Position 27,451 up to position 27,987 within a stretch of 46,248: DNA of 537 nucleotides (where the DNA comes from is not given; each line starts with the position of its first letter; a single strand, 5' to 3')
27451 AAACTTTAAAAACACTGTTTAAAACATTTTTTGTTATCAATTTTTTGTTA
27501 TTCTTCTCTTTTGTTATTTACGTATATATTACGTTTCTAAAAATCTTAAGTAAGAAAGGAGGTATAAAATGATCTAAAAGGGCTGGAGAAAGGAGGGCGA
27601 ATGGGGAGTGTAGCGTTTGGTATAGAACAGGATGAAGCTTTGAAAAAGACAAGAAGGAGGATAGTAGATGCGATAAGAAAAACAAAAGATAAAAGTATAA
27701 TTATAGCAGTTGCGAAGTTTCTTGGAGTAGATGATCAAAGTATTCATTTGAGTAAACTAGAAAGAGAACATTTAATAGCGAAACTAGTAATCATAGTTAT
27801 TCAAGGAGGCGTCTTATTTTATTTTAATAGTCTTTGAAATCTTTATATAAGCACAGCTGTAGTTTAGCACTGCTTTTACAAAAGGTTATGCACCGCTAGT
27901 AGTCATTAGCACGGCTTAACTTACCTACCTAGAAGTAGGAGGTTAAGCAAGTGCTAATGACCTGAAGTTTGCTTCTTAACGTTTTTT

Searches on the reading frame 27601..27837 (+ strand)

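Call 95: search_protein_families(library=pfam, proteins=[window:27601-27837:+], max_evalue=0.01)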
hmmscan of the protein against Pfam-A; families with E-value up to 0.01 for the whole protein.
window:27601-27837:+ (78 aa): 1 family
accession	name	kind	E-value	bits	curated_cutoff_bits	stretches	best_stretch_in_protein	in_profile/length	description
PF16689.10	APC_N_CC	-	0.0082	16.8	27.4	0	44-69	25-50/52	Coiled-coil N-terminus of APC, dimerisation domain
